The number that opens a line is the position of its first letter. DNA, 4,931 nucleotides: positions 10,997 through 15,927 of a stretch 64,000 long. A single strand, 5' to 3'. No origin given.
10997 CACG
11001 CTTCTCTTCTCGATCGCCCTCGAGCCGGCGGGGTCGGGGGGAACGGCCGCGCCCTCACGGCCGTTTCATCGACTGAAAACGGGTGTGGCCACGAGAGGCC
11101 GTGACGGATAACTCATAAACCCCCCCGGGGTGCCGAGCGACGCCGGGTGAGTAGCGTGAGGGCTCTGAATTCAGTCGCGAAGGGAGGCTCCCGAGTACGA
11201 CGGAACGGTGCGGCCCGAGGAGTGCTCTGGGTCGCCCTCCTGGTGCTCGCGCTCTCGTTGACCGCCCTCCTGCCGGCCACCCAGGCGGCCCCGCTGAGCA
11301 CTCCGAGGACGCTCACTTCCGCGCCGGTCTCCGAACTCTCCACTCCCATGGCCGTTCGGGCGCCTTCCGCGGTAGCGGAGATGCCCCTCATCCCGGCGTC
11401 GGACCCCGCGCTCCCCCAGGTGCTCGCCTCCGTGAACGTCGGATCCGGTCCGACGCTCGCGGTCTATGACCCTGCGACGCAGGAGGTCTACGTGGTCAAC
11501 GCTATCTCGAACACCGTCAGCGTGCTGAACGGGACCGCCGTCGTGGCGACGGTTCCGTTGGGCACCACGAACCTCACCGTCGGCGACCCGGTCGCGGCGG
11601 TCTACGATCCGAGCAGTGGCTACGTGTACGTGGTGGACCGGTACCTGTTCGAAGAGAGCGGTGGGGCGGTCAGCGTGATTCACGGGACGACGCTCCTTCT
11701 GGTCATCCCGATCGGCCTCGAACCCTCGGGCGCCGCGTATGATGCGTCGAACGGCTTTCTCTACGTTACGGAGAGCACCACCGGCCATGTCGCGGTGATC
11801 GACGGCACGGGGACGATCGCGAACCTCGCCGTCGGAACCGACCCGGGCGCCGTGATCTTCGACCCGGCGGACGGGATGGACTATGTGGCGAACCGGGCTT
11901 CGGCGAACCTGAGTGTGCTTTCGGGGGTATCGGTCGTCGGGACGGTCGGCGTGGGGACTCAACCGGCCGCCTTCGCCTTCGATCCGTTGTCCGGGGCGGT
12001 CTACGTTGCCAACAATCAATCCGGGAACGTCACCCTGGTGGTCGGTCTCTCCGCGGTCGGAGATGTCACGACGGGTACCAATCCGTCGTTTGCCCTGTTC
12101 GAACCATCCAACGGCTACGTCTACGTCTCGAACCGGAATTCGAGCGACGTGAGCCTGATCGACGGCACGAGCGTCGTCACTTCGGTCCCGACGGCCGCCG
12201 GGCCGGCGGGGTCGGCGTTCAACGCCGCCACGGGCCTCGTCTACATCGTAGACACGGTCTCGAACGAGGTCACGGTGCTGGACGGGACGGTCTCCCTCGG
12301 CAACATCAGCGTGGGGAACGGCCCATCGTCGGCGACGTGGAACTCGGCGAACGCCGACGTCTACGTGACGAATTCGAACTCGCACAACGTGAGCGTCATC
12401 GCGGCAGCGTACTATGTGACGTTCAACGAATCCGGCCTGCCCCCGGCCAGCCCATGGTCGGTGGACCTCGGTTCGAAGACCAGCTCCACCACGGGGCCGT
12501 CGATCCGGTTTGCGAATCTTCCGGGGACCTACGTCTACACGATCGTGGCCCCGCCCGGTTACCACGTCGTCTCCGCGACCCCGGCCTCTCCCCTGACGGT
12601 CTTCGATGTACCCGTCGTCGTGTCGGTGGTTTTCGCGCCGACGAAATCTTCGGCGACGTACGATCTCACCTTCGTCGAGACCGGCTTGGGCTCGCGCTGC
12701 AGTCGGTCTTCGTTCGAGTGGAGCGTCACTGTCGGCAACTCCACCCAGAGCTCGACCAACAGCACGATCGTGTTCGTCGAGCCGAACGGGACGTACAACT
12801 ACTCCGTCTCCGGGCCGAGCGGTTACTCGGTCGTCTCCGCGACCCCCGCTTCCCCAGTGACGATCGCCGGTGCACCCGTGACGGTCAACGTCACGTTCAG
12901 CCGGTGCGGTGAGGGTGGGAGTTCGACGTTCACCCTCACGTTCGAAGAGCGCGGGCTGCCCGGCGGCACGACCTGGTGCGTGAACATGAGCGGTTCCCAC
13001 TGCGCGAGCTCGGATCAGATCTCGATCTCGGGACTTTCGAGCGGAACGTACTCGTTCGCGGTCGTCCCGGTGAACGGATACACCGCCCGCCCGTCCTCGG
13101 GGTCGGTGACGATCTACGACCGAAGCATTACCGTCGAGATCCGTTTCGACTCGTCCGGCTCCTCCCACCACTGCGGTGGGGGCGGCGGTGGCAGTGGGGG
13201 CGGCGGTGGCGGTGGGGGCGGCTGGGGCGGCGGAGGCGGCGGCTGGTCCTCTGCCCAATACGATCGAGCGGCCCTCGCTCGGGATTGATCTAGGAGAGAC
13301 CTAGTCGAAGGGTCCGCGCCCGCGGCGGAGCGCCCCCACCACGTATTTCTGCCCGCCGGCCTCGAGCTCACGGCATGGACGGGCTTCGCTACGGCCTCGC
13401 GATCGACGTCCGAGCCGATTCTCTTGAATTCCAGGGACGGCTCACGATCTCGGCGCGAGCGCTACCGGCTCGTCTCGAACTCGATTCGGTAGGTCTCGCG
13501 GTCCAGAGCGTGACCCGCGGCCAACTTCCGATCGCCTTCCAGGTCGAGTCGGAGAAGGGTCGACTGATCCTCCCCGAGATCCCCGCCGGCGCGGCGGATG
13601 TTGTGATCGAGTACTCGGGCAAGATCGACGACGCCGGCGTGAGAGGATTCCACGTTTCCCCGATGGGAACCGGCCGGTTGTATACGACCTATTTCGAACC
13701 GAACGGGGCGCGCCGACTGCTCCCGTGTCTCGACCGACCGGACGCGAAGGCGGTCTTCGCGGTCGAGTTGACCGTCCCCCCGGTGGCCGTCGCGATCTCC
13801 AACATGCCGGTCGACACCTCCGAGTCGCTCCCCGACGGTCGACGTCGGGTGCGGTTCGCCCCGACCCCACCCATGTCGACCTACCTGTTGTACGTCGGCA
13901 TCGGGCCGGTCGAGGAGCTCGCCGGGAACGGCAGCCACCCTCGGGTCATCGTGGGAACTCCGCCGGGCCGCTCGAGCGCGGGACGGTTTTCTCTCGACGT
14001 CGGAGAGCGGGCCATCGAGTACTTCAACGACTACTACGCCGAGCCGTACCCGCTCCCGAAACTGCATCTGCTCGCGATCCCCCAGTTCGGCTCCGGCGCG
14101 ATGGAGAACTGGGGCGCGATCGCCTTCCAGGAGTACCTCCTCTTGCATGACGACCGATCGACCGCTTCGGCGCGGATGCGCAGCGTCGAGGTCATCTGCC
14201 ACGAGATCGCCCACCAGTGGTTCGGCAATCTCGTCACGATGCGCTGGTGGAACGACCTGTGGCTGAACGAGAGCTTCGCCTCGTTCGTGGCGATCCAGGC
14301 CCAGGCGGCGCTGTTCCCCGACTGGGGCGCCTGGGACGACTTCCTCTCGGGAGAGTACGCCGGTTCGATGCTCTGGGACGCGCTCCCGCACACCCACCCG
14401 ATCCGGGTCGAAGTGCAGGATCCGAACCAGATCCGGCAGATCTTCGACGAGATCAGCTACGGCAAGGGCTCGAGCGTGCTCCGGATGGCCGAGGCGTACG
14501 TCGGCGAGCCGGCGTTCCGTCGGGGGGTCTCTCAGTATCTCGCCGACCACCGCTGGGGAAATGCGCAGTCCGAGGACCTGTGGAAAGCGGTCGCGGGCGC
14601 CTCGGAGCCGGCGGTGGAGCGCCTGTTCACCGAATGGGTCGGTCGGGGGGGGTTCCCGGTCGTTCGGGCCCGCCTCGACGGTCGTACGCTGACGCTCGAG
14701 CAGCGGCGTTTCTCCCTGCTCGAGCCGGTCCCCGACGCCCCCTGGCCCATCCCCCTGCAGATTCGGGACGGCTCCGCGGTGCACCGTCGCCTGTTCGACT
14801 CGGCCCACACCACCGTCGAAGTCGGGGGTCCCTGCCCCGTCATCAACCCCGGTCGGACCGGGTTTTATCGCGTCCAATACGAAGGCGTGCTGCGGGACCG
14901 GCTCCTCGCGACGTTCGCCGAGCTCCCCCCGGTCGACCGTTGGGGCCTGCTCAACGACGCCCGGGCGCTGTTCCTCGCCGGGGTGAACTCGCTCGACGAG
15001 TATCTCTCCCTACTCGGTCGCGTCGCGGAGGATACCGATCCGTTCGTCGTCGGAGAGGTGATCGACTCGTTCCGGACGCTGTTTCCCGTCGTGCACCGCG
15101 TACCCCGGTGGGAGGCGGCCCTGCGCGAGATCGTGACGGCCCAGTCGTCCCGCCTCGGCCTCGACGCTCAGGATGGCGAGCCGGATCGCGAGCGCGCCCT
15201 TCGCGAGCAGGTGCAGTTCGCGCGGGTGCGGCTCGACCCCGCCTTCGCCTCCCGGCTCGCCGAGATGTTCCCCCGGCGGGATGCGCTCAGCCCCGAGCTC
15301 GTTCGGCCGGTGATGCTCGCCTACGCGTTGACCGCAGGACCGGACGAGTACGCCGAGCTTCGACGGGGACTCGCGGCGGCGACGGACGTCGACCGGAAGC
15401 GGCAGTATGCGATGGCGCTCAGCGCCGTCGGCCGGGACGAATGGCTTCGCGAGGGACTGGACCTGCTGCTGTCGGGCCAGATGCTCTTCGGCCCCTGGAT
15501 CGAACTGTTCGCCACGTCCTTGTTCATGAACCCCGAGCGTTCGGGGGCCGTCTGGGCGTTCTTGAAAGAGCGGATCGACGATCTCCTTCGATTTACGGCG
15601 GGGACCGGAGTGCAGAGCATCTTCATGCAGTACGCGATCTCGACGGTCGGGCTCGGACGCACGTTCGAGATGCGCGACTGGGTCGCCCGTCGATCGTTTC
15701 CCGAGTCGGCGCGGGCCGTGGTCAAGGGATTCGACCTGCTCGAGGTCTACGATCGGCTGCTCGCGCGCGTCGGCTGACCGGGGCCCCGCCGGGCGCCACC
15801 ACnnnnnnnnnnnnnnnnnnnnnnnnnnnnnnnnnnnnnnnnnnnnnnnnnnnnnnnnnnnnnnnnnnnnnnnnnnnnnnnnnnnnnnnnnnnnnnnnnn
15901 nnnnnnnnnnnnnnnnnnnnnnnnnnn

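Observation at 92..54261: One ~80-aa extracellular module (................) in over 30 copies on three unrelated head domains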

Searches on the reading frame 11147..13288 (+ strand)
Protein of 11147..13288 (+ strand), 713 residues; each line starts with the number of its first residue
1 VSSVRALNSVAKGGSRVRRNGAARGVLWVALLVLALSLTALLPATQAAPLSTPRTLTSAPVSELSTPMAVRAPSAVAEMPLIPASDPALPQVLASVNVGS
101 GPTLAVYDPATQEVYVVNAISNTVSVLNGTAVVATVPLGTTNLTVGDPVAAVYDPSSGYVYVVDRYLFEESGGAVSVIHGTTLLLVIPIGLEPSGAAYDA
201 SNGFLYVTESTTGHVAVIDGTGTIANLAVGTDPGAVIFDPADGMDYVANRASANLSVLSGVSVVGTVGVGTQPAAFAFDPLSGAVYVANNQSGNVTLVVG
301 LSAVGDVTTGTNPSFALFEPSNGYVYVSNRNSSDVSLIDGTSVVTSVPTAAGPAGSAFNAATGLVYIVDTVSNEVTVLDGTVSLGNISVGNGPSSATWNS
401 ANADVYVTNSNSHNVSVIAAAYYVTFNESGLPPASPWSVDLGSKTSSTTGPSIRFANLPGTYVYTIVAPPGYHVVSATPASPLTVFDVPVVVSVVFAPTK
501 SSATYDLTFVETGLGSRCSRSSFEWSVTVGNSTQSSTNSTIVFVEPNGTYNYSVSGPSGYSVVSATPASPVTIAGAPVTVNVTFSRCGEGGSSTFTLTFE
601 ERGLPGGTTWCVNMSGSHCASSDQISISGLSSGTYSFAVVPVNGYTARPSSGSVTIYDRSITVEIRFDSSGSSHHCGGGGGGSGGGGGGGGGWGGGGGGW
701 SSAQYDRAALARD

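Call 9: search_protein_families(library=pfam, proteins=[window:11147-13288:+], max_evalue=0.01)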
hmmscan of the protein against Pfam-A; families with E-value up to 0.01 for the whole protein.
window:11147-13288:+ (713 aa): 2 families
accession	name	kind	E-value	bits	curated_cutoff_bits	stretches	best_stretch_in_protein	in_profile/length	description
PF10282.15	Lactonase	-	3.9e-08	33.3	21.7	0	212-298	224-318/344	Lactonase, 7-bladed beta-propeller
PF01436.27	NHL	-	3e-05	24.3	20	0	192-217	3-27/28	NHL repeat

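Call 10: search_protein_families(library=ncbifam, proteins=[window:11147-13288:+], max_evalue=0.01)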
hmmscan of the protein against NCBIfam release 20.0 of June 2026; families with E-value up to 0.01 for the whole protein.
window:11147-13288:+ (713 aa): 4 families
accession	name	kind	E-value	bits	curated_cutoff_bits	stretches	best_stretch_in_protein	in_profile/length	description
TIGR03866.1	PQQ_ABC_repeats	subfamily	5.1e-20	71.8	287.3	2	166-280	14-134/310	PQQ-dependent catabolism-associated beta-propeller protein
TIGR02276.1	beta_rpt_yvtn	repeat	3.2e-15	55.8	27.85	2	320-359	1-42/42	beta-propeller repeat protein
NF052280.1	7_blade_YncE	equivalog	4e-11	42.3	400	0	358-440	223-305/338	7-bladed beta-propeller protein YncE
NF052340.1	hydrazine_beta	equivalog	5.3e-11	42.2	560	1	279-340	41-104/372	hydrazine synthase subunit beta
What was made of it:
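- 11147..13288 (+): g3: YVTN beta-propeller protein with 3 modules and a poly-Gly C-terminal tail. TIGR02276, E 3e-15 (call 10).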

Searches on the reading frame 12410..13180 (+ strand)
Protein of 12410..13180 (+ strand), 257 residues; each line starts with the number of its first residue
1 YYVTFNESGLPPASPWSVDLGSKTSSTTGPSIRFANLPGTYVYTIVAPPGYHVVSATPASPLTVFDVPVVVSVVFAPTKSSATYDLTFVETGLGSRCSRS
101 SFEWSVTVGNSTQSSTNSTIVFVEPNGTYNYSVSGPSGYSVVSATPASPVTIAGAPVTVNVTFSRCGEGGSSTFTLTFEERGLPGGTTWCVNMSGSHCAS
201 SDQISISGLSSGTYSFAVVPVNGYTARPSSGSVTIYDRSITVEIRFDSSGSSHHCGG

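Call 60: search_protein_families(library=pfam, proteins=[window:12410-13180:+], max_evalue=10)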
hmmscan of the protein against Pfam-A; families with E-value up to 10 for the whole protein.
window:12410-13180:+ (257 aa): 3 families
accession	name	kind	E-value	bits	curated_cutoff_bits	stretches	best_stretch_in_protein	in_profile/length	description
PF23374.1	Fn3_arc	-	0.0066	16.9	28.9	2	151-194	17-62/78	Archaeal fibronectin-III type-like domain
PF04234.18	CopC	-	0.034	15.6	23.3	1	140-190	3-45/92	CopC domain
PF22352.2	K319L-like_PKD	-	0.04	14.3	27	1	199-234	47-81/84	K319L-like, PKD domain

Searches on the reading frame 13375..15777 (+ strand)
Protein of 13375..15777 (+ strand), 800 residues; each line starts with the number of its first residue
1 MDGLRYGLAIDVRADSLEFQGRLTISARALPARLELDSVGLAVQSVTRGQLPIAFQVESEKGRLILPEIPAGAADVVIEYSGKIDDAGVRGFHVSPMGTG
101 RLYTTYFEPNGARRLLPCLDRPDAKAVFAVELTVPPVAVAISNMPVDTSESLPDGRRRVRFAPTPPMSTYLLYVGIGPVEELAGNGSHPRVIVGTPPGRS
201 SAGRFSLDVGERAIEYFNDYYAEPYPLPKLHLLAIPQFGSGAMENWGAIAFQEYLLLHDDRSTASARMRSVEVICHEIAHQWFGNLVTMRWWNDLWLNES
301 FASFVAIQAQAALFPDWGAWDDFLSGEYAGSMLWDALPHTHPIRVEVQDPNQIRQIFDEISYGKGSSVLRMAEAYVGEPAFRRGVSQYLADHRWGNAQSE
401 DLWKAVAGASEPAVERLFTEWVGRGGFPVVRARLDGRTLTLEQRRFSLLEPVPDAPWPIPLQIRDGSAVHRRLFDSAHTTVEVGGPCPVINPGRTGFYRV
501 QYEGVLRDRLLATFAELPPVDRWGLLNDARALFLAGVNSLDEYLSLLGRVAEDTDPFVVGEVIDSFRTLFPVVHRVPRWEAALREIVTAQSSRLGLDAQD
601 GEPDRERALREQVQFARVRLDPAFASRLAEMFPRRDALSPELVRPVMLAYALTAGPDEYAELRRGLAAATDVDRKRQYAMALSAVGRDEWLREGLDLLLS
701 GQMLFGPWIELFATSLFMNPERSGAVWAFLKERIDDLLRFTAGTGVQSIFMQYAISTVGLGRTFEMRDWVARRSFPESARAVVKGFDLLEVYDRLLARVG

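Call 31: search_protein_families(library=pfam, proteins=[window:13375-15777:+], max_evalue=0.001)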
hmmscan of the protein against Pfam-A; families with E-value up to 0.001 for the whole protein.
window:13375-15777:+ (800 aa): 3 families
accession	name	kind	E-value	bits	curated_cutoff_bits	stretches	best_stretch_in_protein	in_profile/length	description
PF01433.26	Peptidase_M1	-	3.8e-74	249.4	27.7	1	205-421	1-218/218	Peptidase family M1 domain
PF11838.14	ERAP1_C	-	2.6e-31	109.7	38.2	1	490-787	4-314/318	ERAP1-like C-terminal domain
PF17900.6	Peptidase_M1_N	-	3.7e-28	99.3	25.8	1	5-171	4-186/186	Peptidase M1 N-terminal domain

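Call 40: find_encoding_contigs(protein=window:13375-15777:+, flank=1000, max_places=3)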
Protein window:13375-15777:+ (800 aa): no gene with exactly this product is on record in the collection.
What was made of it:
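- Tried and rejected: Looking up the source contig through the M1 peptidase found nothing on record (call 40).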
